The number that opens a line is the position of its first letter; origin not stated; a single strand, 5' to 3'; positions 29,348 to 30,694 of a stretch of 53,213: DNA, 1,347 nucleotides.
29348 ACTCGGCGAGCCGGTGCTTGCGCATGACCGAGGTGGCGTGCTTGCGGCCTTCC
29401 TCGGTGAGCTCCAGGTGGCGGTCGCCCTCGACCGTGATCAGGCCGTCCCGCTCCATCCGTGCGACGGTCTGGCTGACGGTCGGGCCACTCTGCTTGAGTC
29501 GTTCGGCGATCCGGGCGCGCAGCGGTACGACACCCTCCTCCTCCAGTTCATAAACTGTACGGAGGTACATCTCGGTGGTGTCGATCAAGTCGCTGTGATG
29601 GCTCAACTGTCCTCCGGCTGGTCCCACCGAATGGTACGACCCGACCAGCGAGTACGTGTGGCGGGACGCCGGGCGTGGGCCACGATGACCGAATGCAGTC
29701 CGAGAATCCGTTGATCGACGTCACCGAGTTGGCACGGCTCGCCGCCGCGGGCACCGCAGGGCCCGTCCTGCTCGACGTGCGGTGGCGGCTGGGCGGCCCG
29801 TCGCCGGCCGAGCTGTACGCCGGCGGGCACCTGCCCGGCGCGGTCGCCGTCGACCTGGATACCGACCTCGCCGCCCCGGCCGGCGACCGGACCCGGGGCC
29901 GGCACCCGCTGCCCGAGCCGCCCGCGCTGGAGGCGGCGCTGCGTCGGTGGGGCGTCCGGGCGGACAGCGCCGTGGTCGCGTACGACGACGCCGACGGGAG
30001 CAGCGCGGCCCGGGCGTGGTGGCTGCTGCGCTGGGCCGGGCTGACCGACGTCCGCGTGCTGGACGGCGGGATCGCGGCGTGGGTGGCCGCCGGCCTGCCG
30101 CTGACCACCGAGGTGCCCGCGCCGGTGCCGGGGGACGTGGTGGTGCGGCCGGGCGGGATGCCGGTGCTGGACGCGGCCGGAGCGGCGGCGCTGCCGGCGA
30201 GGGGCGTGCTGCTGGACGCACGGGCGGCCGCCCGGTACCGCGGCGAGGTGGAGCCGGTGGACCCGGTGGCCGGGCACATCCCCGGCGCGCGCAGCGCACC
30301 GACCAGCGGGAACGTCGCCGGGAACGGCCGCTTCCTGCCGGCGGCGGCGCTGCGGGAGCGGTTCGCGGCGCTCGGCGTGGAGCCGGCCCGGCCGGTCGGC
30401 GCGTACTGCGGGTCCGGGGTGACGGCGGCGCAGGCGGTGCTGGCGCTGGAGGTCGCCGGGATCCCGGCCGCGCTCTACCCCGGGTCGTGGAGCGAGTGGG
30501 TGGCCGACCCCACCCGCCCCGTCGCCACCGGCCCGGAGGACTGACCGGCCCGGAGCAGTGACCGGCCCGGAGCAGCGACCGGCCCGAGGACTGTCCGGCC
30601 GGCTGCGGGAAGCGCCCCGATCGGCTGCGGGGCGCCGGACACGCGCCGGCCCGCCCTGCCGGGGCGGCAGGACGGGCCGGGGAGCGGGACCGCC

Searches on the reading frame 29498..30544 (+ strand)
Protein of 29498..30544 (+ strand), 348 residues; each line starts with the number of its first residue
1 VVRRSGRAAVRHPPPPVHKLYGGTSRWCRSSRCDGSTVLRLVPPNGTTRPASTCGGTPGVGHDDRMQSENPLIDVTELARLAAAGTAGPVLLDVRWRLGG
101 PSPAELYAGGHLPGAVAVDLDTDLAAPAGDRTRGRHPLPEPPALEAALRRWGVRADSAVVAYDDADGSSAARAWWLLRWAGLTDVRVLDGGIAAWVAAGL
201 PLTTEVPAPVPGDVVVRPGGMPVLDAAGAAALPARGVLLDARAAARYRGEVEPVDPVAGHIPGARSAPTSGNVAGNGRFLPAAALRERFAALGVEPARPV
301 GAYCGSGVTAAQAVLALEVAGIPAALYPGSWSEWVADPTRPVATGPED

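Call 74: search_protein_families(library=pfam, proteins=[window:29498-30544:+], max_evalue=0.0001)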
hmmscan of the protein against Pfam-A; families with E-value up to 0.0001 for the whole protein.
window:29498-30544:+ (348 aa): 1 family
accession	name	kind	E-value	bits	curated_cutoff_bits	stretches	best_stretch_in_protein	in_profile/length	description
PF00581.25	Rhodanese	-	2.6e-27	95.7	22.2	2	78-197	5-101/102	Rhodanese-like domain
